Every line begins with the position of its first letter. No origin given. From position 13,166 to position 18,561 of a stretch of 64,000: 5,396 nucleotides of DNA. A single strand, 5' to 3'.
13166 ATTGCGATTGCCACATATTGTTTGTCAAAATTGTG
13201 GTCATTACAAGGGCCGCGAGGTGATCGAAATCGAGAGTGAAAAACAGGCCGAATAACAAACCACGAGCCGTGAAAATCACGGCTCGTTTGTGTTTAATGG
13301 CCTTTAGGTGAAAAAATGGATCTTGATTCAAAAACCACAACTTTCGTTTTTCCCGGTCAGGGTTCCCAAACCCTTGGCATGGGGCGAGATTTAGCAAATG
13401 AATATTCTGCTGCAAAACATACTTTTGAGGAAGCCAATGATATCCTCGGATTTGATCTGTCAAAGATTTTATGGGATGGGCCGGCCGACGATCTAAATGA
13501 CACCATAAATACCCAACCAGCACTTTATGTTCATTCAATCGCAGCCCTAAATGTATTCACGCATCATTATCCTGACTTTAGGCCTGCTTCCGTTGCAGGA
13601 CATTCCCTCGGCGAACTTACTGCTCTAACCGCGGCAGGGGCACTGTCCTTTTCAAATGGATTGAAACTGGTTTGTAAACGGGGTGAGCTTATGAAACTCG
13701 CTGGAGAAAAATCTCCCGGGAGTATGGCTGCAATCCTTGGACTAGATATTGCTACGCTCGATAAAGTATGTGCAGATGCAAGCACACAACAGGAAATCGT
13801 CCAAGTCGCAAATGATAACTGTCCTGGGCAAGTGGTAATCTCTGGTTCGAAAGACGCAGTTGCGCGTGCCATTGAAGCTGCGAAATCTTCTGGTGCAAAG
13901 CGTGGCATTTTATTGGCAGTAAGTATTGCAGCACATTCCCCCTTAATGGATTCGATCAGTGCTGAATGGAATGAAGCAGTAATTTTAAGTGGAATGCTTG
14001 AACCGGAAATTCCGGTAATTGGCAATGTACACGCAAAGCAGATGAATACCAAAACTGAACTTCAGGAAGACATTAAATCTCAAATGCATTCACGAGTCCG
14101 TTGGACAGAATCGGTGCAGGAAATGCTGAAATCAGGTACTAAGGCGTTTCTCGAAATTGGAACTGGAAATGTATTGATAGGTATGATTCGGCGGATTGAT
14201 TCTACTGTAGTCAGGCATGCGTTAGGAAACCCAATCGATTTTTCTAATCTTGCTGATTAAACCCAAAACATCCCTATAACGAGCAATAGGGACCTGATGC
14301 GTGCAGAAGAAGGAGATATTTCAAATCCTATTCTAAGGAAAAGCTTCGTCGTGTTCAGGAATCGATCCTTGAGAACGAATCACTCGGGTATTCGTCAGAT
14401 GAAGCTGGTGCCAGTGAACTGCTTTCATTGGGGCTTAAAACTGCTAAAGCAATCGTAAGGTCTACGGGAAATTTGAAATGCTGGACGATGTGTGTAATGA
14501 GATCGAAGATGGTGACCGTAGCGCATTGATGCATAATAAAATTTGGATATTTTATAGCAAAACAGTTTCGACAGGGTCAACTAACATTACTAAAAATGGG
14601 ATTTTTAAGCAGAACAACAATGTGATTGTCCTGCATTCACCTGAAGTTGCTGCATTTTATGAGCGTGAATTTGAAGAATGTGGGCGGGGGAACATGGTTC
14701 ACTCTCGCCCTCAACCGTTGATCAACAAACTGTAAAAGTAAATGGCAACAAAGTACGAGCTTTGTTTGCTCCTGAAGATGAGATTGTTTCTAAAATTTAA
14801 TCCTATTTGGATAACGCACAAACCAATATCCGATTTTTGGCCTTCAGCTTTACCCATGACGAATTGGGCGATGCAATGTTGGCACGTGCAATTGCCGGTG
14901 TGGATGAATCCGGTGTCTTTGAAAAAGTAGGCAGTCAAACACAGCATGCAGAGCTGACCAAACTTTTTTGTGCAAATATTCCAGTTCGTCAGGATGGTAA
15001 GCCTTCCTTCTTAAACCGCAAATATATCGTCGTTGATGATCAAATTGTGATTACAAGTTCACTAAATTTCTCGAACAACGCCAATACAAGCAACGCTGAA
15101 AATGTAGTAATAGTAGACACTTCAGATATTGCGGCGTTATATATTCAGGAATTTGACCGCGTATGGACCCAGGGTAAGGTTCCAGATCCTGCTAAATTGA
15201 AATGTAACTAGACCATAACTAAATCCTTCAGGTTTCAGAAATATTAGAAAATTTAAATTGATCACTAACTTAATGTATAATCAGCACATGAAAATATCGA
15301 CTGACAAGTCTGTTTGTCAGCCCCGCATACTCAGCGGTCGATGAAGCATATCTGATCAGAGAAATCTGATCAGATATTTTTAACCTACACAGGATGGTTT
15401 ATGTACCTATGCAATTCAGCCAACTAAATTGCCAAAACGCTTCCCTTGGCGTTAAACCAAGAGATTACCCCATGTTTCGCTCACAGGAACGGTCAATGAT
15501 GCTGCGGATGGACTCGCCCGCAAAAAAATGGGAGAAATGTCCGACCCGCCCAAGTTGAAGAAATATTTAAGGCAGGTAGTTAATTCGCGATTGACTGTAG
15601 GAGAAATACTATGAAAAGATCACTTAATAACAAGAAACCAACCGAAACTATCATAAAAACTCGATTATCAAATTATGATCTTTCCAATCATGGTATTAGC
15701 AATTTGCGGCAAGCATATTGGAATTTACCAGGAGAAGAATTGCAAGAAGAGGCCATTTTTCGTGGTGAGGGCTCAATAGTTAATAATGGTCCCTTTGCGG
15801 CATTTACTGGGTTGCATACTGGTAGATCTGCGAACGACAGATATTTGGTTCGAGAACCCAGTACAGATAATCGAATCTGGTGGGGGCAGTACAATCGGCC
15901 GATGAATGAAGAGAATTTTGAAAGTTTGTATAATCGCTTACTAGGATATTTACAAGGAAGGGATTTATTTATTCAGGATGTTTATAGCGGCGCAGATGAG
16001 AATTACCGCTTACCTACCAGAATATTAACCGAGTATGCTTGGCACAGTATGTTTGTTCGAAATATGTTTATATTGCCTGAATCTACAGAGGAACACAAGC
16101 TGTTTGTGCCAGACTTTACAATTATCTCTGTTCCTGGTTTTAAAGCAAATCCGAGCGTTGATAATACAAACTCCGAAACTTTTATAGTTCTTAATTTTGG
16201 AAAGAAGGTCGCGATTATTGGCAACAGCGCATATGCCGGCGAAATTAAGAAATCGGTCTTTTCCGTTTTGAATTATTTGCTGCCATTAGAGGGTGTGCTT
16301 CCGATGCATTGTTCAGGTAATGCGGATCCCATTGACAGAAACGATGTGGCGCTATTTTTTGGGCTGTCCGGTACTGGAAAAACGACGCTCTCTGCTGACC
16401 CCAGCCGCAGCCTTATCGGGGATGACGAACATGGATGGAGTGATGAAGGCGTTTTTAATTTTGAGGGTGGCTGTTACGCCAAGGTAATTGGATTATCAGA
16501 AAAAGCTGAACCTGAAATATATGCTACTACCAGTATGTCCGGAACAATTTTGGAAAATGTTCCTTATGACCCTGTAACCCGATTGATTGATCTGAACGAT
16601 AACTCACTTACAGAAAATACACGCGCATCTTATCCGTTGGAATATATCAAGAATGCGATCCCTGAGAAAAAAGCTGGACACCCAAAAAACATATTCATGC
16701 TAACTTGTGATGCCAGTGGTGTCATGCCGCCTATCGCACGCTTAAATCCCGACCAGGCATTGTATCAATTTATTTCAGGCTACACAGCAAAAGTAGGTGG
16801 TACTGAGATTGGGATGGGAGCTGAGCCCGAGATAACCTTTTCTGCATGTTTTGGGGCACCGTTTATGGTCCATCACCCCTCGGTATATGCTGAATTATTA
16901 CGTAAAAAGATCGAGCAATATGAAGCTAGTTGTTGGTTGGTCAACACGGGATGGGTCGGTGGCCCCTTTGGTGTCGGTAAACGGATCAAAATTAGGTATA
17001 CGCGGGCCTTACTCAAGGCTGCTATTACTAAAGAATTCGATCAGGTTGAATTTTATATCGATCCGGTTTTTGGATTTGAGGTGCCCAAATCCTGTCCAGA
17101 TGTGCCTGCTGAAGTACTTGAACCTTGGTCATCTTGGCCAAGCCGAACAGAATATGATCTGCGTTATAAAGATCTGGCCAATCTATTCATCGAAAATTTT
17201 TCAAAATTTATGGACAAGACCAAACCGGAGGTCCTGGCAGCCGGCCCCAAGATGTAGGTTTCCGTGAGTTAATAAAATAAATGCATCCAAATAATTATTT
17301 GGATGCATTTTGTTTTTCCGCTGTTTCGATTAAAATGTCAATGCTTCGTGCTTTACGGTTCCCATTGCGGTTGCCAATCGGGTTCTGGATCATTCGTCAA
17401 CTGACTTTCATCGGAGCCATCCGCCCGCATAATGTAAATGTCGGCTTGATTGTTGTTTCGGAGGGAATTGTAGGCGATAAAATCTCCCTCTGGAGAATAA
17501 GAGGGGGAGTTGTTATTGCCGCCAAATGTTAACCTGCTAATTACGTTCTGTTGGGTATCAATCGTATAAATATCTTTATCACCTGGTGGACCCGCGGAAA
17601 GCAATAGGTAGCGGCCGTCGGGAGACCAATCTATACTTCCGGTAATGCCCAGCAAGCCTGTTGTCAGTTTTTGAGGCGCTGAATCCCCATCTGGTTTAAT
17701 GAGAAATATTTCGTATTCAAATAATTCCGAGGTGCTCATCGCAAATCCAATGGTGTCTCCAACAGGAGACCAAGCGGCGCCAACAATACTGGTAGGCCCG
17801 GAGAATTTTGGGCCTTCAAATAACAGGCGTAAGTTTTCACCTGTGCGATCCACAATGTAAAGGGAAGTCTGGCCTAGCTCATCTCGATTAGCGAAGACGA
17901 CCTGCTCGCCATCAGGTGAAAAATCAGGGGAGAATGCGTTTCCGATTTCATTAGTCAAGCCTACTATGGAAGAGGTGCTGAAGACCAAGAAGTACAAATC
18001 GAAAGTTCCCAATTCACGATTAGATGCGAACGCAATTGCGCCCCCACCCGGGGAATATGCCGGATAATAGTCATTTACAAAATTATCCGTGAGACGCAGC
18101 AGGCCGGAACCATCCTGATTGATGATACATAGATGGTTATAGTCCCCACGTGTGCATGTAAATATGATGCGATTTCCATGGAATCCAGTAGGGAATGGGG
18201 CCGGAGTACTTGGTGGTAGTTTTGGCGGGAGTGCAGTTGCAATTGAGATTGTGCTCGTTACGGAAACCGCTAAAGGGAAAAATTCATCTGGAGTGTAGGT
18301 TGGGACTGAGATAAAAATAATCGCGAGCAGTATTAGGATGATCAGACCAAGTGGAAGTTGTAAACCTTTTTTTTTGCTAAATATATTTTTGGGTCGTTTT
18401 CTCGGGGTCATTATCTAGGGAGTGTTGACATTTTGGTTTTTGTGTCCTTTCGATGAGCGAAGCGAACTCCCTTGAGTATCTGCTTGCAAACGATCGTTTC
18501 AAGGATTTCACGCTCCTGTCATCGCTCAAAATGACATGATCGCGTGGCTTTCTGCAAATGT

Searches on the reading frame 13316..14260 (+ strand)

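Call 15: search_protein_families(library=pfam, proteins=[window:13316-14260:+], max_evalue=0.001)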
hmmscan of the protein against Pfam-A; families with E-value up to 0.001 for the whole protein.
window:13316-14260:+ (314 aa): 1 family
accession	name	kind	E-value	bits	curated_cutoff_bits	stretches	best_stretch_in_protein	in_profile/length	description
PF00698.26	Acyl_transf_1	-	8.9e-42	144.1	32.7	1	9-287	1-271/319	Acyl transferase domain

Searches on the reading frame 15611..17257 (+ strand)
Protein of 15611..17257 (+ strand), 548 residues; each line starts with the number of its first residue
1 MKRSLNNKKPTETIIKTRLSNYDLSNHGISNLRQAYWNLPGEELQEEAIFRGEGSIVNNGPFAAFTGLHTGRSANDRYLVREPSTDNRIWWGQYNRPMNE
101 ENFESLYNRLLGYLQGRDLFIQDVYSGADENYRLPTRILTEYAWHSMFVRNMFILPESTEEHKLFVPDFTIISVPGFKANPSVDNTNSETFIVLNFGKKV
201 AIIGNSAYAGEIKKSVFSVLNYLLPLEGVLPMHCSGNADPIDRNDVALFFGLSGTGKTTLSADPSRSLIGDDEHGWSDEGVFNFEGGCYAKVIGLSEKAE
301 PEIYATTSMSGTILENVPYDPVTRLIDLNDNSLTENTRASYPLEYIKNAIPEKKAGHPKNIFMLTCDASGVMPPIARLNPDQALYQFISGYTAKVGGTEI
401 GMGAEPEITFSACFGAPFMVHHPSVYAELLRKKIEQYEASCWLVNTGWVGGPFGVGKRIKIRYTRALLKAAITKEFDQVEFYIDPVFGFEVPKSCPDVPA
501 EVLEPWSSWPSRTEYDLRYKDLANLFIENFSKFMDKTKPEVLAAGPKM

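Call 15: search_protein_families(library=pfam, proteins=[window:15611-17257:+], max_evalue=0.001)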
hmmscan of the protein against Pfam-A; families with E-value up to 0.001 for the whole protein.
window:15611-17257:+ (548 aa): 1 family
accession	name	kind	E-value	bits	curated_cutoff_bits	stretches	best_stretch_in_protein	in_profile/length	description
PF01293.25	PEPCK_ATP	-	3.4e-208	692.5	26.5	1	34-501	2-465/465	Phosphoenolpyruvate carboxykinase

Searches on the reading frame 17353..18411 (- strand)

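Call 15: search_protein_families(library=pfam, proteins=[window:17353-18411:-], max_evalue=0.001)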
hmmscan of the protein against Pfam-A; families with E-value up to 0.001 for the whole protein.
window:17353-18411:- (352 aa): 3 families
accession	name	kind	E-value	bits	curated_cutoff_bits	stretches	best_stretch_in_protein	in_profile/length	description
PF07676.18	PD40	-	2e-17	63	20.9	1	106-140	3-37/38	WD40-like Beta Propeller Repeat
PF00930.27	DPPIV_N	-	1.7e-09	37.3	22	0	77-172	245-344/354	Dipeptidyl peptidase IV (DPP IV) N-terminal region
PF25174.1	Beta-prop_THOC3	-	0.00013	21.5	305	0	254-317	46-108/272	THOC3 beta-propeller domain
